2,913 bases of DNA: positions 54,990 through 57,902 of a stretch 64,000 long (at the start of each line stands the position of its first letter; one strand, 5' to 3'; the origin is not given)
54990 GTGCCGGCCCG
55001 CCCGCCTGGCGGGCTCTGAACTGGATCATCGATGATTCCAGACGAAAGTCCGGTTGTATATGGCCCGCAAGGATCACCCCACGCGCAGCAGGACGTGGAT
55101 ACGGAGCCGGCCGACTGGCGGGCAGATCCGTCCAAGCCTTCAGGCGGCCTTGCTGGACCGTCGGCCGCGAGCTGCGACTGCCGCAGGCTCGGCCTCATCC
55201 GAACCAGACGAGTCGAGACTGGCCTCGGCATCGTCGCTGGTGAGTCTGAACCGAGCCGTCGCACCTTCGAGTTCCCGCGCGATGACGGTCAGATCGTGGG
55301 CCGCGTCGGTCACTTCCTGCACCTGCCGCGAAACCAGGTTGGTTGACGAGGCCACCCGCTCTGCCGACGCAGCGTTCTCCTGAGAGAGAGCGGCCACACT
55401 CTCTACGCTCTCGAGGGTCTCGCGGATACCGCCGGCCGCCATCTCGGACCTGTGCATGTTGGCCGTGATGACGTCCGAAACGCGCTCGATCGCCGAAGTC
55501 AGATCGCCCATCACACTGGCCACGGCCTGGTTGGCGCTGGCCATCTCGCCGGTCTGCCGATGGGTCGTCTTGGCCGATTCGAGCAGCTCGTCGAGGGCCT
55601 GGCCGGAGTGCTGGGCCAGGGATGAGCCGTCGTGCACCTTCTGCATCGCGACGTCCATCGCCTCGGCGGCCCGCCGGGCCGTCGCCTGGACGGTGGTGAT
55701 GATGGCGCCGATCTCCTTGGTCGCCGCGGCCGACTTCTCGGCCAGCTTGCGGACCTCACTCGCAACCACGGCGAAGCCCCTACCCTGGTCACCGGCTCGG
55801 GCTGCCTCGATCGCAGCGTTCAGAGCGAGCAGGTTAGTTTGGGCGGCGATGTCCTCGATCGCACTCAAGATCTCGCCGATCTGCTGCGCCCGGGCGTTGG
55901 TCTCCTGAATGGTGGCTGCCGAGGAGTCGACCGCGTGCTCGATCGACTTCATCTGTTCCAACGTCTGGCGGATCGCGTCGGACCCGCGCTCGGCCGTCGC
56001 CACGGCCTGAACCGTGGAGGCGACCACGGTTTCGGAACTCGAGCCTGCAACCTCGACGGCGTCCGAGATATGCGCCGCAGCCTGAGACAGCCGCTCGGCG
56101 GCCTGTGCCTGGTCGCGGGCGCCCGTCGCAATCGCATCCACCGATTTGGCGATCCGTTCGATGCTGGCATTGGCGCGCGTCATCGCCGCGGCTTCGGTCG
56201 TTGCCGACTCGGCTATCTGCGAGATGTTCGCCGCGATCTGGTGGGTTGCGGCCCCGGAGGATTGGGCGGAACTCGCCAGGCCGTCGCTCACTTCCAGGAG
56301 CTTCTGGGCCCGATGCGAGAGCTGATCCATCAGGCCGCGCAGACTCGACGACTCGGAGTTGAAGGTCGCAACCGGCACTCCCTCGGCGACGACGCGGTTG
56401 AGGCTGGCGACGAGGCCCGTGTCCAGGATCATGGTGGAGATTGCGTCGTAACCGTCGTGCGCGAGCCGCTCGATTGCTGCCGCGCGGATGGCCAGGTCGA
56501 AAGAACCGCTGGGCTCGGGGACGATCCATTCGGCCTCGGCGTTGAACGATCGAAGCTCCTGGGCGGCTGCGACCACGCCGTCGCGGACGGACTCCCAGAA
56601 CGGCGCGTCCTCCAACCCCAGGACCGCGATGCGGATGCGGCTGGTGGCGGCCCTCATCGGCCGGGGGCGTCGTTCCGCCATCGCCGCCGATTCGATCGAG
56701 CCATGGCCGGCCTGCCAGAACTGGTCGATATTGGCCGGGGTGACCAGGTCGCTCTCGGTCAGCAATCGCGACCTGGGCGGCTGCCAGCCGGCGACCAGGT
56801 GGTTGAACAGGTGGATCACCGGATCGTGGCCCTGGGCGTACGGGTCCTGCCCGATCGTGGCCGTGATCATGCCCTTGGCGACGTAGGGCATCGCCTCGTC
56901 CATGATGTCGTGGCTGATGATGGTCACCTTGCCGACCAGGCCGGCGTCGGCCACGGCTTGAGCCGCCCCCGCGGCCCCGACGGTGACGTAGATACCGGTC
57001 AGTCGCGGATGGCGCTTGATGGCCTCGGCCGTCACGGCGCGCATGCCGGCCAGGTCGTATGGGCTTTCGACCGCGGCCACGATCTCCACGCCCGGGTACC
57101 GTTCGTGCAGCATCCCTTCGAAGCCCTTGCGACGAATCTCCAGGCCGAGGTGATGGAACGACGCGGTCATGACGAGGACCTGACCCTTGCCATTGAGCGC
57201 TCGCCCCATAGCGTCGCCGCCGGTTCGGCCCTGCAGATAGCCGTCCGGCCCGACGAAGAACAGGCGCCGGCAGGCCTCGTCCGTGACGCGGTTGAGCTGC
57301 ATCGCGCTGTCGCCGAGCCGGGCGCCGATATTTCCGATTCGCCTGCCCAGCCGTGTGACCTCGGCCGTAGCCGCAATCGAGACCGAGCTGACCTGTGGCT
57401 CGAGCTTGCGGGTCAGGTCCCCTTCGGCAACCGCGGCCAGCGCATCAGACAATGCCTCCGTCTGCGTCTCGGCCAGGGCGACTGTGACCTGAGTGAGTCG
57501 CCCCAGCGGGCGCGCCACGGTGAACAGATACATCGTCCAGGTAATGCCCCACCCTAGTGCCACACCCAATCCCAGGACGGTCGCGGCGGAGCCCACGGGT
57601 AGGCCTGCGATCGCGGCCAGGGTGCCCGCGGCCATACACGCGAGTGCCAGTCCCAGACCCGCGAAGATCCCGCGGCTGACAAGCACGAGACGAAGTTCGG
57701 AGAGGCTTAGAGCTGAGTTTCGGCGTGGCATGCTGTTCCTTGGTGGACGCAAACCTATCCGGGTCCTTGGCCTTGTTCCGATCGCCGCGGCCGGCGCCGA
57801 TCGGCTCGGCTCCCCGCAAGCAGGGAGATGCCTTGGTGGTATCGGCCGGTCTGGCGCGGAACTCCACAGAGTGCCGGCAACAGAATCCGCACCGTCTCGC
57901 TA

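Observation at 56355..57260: Chemoreceptor with a circularly permuted, cytoplasmic sugar-binding-protein (PBP type 1) domain inserted between HAMP and the signalling domain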

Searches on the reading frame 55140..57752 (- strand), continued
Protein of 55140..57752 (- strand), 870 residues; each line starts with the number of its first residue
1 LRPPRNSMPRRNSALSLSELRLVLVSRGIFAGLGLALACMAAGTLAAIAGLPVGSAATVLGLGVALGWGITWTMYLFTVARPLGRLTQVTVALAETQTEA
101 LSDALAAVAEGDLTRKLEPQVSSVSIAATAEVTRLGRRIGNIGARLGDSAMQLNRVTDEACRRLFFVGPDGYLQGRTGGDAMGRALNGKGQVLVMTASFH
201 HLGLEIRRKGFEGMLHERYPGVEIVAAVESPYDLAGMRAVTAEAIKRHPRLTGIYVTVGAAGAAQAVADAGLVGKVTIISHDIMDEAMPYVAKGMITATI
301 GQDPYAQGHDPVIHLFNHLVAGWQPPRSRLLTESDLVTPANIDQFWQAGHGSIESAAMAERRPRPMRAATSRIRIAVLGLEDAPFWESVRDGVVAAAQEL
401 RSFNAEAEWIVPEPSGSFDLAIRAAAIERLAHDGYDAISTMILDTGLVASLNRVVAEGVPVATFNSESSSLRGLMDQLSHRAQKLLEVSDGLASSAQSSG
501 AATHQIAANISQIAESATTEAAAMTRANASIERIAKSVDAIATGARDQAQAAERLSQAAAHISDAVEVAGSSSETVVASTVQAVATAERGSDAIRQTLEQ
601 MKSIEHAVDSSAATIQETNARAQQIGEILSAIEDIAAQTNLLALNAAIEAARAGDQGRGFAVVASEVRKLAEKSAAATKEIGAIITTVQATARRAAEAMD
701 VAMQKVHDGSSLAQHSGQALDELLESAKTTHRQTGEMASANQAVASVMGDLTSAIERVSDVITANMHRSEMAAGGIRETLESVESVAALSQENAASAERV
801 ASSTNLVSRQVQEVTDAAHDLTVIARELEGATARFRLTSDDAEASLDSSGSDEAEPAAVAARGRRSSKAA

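Call 9: find_homologous_proteins(query=window:55140-57752:-, max_evalue=0.00001)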
Query window:55140-57752:- (870 aa): 316 proteins with E <= 0.00001 among 8000 candidates; the best 120 are listed.
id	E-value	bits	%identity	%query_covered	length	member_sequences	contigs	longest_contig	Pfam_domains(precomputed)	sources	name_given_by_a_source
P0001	0.0e+0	1713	100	96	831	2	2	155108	PF00015.27,PF13407.13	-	-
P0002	0.0e+0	1378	78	99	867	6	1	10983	PF00015.27,PF13407.13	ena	-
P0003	0.0e+0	1300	76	96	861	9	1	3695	PF00015.27,PF13407.13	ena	-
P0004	0.0e+0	1283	76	93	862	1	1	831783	PF00015.27,PF13407.13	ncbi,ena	-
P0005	0.0e+0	1282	74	99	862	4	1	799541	PF00015.27,PF13407.13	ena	-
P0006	0.0e+0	1280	73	99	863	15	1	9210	PF00015.27,PF13407.13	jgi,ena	-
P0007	0.0e+0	1279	74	97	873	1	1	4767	PF00015.27,PF13407.13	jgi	jgi:methyl-accepting chemotaxis protein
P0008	0.0e+0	1276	74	98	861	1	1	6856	PF00015.27,PF13407.13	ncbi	-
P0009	0.0e+0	1273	75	99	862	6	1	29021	PF00015.27,PF13407.13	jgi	jgi:methyl-accepting chemotaxis protein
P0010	0.0e+0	1260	74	98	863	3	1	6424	PF00015.27,PF13407.13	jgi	jgi:methyl-accepting chemotaxis protein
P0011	0.0e+0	1234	72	96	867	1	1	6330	PF00015.27,PF13407.13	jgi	jgi:methyl-accepting chemotaxis protein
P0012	0.0e+0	1234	74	95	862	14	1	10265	PF00015.27,PF13407.13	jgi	jgi:methyl-accepting chemotaxis protein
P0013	0.0e+0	1233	69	99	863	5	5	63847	PF00015.27,PF13407.13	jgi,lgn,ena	jgi:methyl-accepting chemotaxis protein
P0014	0.0e+0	1226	71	96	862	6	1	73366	PF00015.27,PF13407.13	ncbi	-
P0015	0.0e+0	1220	69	99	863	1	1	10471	PF00015.27,PF13407.13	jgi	-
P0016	0.0e+0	1203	69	99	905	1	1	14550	PF00015.27,PF13407.13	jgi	jgi:methyl-accepting chemotaxis protein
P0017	0.0e+0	1193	69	99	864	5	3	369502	PF00015.27,PF13407.13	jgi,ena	jgi:methyl-accepting chemotaxis protein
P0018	0.0e+0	1192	70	98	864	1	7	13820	PF00015.27,PF13407.13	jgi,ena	-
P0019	0.0e+0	1192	69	99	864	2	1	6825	PF00015.27,PF13407.13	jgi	jgi:methyl-accepting chemotaxis protein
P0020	0.0e+0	1192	70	98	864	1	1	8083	PF00015.27,PF13407.13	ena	-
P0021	0.0e+0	1191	70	98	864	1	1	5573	PF00015.27,PF13407.13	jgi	-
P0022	0.0e+0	1189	70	98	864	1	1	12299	PF00015.27,PF13407.13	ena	-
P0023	0.0e+0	1188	68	98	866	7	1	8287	PF00015.27,PF13407.13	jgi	jgi:methyl-accepting chemotaxis protein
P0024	0.0e+0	1187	68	99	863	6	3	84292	PF00015.27,PF13407.13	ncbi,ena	-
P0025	0.0e+0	1184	69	97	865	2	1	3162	PF00015.27,PF13407.13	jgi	jgi:methyl-accepting chemotaxis protein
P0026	0.0e+0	1183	68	99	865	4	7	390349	PF00015.27,PF13407.13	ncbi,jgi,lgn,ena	jgi:methyl-accepting chemotaxis protein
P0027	0.0e+0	1173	68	98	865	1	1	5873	PF00015.27,PF13407.13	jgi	-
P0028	0.0e+0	1170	68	98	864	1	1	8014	PF00015.27,PF13407.13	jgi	jgi:methyl-accepting chemotaxis protein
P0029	0.0e+0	1169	66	99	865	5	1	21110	PF00015.27,PF13407.13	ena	-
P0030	0.0e+0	1169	69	96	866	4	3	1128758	PF00015.27,PF13407.13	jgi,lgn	jgi:methyl-accepting chemotaxis protein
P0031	0.0e+0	1169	68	96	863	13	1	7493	PF00015.27,PF13407.13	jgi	jgi:methyl-accepting chemotaxis protein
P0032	0.0e+0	1168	71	94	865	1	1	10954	PF00015.27,PF13407.13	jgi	jgi:methyl-accepting chemotaxis protein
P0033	0.0e+0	1168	69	94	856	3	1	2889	PF00015.27,PF13407.13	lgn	-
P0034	0.0e+0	1166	71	94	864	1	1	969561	PF00015.27,PF13407.13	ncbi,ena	-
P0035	0.0e+0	1164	68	98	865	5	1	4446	PF00015.27,PF13407.13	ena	-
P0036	0.0e+0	1164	68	99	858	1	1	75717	PF00015.27,PF13407.13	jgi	jgi:methyl-accepting chemotaxis protein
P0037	0.0e+0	1163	70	97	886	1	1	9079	PF00015.27,PF13407.13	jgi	jgi:methyl-accepting chemotaxis protein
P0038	0.0e+0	1161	68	97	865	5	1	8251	PF00015.27,PF13407.13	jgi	jgi:methyl-accepting chemotaxis protein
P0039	0.0e+0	1159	69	96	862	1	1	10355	PF00015.27,PF13407.13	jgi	jgi:methyl-accepting chemotaxis protein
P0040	0.0e+0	1153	67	99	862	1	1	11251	PF00015.27,PF13407.13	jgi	jgi:methyl-accepting chemotaxis protein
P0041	0.0e+0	1144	69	95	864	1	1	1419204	PF00015.27,PF13407.13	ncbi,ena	-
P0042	0.0e+0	1144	66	99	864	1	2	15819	PF00015.27,PF13407.13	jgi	jgi:methyl-accepting chemotaxis protein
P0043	0.0e+0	1143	68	95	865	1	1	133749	PF00015.27,PF13407.13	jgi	jgi:methyl-accepting chemotaxis protein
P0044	0.0e+0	1143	68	96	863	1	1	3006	PF00015.27,PF13407.13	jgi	jgi:methyl-accepting chemotaxis protein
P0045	0.0e+0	1133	66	98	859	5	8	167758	PF00015.27,PF13407.13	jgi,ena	jgi:methyl-accepting chemotaxis protein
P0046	0.0e+0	1131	67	98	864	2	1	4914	PF00015.27,PF13407.13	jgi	jgi:methyl-accepting chemotaxis protein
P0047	0.0e+0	1126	67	96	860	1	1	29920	PF00015.27,PF13407.13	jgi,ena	-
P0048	0.0e+0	1124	67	97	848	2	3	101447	PF00015.27,PF13407.13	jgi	jgi:methyl-accepting chemotaxis protein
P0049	0.0e+0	1122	66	95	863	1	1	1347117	PF00015.27,PF13407.13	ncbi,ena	-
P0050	0.0e+0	1120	67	98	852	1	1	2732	PF00015.27,PF13407.13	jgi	jgi:methyl-accepting chemotaxis protein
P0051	0.0e+0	1117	67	96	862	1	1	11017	PF00015.27,PF13407.13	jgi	jgi:methyl-accepting chemotaxis protein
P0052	0.0e+0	1116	69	92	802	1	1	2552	PF00015.27,PF13407.13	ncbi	ncbi:MAG: methyl-accepting chemotaxis protein, partial [Candidatus Limnocylindrales bacterium]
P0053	0.0e+0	1106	67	92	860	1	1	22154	PF00015.27,PF13407.13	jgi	jgi:methyl-accepting chemotaxis protein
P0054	0.0e+0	1102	64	99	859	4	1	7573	PF00015.27,PF13407.13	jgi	-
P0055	0.0e+0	1101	65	99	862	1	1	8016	PF00015.27,PF13407.13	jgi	jgi:methyl-accepting chemotaxis protein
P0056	0.0e+0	1083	64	94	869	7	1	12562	PF00015.27,PF13407.13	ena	-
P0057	0.0e+0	1080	63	98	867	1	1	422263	PF00015.27,PF13407.13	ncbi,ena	-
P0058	0.0e+0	1059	62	97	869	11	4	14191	PF00015.27,PF13407.13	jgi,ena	jgi:methyl-accepting chemotaxis protein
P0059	0.0e+0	1057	62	98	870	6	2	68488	PF00015.27,PF13407.13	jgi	jgi:methyl-accepting chemotaxis protein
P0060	0.0e+0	1054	62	97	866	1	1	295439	PF00015.27,PF13407.13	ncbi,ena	-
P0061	0.0e+0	1048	62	97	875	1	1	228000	PF00015.27,PF13407.13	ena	-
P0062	0.0e+0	1045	65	90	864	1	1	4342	PF00015.27,PF13407.13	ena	-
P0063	0.0e+0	1040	64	94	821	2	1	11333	PF00015.27,PF13407.13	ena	-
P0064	0.0e+0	1039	61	99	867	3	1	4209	PF00015.27,PF13407.13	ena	-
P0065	0.0e+0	1037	63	96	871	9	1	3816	PF00015.27,PF13407.13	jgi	jgi:methyl-accepting chemotaxis protein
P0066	0.0e+0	1035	66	91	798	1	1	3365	PF00015.27,PF13407.13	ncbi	ncbi:MAG: methyl-accepting chemotaxis protein, partial [Candidatus Limnocylindrales bacterium]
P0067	0.0e+0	1034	61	97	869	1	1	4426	PF00015.27,PF13407.13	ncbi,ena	ncbi:MAG: substrate-binding domain-containing protein [Candidatus Limnocylindrales bacterium]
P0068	0.0e+0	1024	63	95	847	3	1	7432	PF00015.27,PF13407.13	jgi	jgi:methyl-accepting chemotaxis protein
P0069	0.0e+0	1023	65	90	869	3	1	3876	PF00015.27,PF13407.13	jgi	jgi:methyl-accepting chemotaxis protein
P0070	0.0e+0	1016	64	91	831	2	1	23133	PF00015.27,PF13407.13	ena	-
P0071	0.0e+0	1014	61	94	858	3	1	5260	PF00015.27,PF13407.13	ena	-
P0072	0.0e+0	1014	61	95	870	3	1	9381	PF00015.27,PF13407.13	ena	-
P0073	5.4e-298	1009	61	94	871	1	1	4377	PF00015.27,PF00532.28,PF13407.13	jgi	jgi:methyl-accepting chemotaxis protein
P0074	5.3e-294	996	60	96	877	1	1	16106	PF00015.27,PF13407.13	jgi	jgi:methyl-accepting chemotaxis protein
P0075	2.1e-293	994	60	96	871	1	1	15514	PF00015.27,PF13407.13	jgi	jgi:methyl-accepting chemotaxis protein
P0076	3.3e-292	990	62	93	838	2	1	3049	PF00015.27,PF13407.13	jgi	-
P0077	5.6e-292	989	61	95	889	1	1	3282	PF00015.27,PF13407.13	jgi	jgi:methyl-accepting chemotaxis protein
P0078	1.3e-291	988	62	95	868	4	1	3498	PF00015.27,PF13407.13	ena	-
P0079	4.1e-291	986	61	91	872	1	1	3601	PF00015.27,PF13407.13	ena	-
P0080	1.3e-290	985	62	94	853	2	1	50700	PF00015.27,PF13407.13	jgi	jgi:methyl-accepting chemotaxis protein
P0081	1.2e-289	981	60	98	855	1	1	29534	PF00015.27,PF13407.13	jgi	jgi:methyl-accepting chemotaxis protein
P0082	2.1e-288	977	61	93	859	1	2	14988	PF00015.27,PF13407.13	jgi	jgi:methyl-accepting chemotaxis protein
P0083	7.4e-287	972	59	94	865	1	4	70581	PF00015.27,PF13407.13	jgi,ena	-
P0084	1.2e-285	968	59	95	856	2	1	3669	PF00015.27,PF13407.13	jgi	jgi:methyl-accepting chemotaxis protein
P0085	5.8e-285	966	59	96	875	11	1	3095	PF00015.27,PF13407.13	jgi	-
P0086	3.6e-284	963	78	73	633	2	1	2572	PF00015.27,PF13407.13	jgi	jgi:methyl-accepting chemotaxis protein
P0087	1.0e-282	958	60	94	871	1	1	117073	PF00015.27,PF13407.13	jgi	jgi:methyl-accepting chemotaxis protein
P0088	9.8e-275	932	59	93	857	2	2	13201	PF00015.27,PF13407.13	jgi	jgi:methyl-accepting chemotaxis protein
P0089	1.1e-273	929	58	95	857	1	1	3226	PF00015.27,PF13407.13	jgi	jgi:methyl-accepting chemotaxis protein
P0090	2.9e-273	927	58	95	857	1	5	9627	PF00015.27,PF13407.13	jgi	jgi:methyl-accepting chemotaxis protein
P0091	1.8e-267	908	68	78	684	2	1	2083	PF00015.27,PF13407.13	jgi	jgi:methyl-accepting chemotaxis protein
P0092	1.2e-262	892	59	90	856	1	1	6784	PF00015.27,PF13407.13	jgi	jgi:methyl-accepting chemotaxis protein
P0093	5.6e-262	890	72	73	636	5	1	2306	PF00015.27,PF13407.13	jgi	jgi:methyl-accepting chemotaxis protein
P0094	1.4e-251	856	56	90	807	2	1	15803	PF00015.27,PF13407.13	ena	-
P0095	1.1e-248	846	56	89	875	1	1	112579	PF00015.27,PF13407.13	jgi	jgi:methyl-accepting chemotaxis protein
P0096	1.9e-245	835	54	91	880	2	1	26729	PF00015.27,PF13407.13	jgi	jgi:methyl-accepting chemotaxis protein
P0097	8.8e-242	823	56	88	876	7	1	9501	PF00015.27,PF13407.13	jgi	jgi:methyl-accepting chemotaxis protein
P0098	2.7e-240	818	54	93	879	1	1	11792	PF00015.27,PF13407.13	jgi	jgi:methyl-accepting chemotaxis protein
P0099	1.6e-238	812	55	87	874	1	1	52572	PF00015.27,PF13407.13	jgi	jgi:methyl-accepting chemotaxis protein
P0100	2.5e-238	812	53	92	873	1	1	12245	PF00015.27,PF13407.13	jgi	jgi:methyl-accepting chemotaxis protein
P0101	1.4e-237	809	55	87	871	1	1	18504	PF00015.27,PF13407.13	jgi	-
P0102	7.1e-236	804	53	89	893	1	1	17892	PF00015.27,PF13407.13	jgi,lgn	jgi:methyl-accepting chemotaxis protein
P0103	6.7e-234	797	60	79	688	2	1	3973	PF00015.27,PF13407.13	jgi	jgi:methyl-accepting chemotaxis protein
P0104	2.4e-232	792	52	91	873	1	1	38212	PF00015.27,PF13407.13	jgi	jgi:methyl-accepting chemotaxis protein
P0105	4.5e-224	765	50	94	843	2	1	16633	PF00015.27,PF13407.13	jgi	jgi:methyl-accepting chemotaxis protein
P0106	1.2e-222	760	52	87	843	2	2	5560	PF00015.27,PF13407.13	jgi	jgi:methyl-accepting chemotaxis protein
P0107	2.1e-221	756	50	93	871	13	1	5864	PF00015.27,PF13407.13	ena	-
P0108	4.4e-212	725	48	92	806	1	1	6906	PF00015.27,PF13407.13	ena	-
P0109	6.4e-210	718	44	94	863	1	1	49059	PF00015.27,PF13407.13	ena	-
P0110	1.2e-209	717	48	93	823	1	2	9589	PF00015.27,PF13407.13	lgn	-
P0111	1.3e-207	710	44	94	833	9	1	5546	PF00015.27,PF13407.13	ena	-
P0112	1.1e-206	707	45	93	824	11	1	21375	PF00015.27,PF00672.31,PF13407.13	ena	-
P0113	1.6e-206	707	80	54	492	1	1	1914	PF00015.27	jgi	jgi:methyl-accepting chemotaxis protein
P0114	2.2e-206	706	44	93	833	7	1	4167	PF00015.27,PF13407.13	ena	-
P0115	6.3e-206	705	45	93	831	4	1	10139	PF00015.27,PF13407.13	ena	-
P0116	1.5e-205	703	44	91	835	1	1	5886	PF00015.27,PF13407.13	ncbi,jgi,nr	ncbi:MAG: hypothetical protein EHM33_19755 [Chloroflexi bacterium]|nr:MAG: hypothetical protein EHM3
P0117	2.0e-205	703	47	90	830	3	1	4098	PF00015.27,PF13407.13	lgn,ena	-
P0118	7.7e-205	701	43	95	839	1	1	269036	PF00015.27,PF13407.13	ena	-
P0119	7.9e-205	701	43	93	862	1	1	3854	PF00015.27,PF13407.13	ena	-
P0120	3.8e-204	699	45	93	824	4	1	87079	PF00015.27,PF13407.13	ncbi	-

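Call 47: find_encoding_contigs(protein=P0118, flank=8000, max_places=2)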
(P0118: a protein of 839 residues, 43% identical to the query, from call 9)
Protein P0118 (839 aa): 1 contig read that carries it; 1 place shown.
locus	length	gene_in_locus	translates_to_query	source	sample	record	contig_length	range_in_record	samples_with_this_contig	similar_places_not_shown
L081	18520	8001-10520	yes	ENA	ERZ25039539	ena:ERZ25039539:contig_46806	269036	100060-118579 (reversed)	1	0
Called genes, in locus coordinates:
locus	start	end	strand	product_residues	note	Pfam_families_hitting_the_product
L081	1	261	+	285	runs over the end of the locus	PF00072:Response_reg, PF00989:PAS (faint), PF13188:PAS_8 (faint)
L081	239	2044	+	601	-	PF08447:PAS_3, PF00989:PAS, PF08447:PAS_3, PF13426:PAS_9, PF00989:PAS, PF08448:PAS_4, PF13188:PAS_8, PF13426:PAS_9, +9 more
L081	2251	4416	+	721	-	PF08448:PAS_4 (faint), PF08447:PAS_3, PF00989:PAS, PF13188:PAS_8, PF13426:PAS_9, PF08447:PAS_3 (weak), PF00512:HisKA, PF02518:HATPase_c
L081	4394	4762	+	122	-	PF00072:Response_reg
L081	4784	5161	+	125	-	PF00072:Response_reg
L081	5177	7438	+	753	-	PF00672:HAMP, PF00015:MCPsignal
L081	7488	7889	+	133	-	-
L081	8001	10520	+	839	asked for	PF13407:Peripla_BP_4, PF00015:MCPsignal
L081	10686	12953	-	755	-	PF00989:PAS, PF13188:PAS_8 (faint), PF08447:PAS_3 (weak), PF00990:GGDEF, PF00563:EAL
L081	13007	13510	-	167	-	-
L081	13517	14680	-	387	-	PF08495:FIST, PF10442:FIST_C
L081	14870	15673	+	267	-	-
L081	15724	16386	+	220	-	PF13483:Lactamase_B_3, PF12706:Lactamase_B_2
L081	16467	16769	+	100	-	-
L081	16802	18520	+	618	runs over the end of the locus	PF13231:PMT_2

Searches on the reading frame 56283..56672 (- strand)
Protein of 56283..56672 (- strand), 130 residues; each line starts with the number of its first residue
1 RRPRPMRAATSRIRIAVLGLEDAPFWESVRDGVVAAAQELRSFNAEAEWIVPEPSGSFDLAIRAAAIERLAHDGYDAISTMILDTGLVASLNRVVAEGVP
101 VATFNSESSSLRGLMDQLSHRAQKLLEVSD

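Call 7: search_protein_families(library=pfam, proteins=[window:56283-56672:-], max_evalue=10)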
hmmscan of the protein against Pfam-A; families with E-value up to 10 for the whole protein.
seq(130 aa): 1 family
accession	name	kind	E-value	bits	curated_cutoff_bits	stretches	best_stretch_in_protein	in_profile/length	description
PF13407.12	Peripla_BP_4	-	1.7e-08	34.8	35.1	1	21-110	8-92/258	Periplasmic binding protein domain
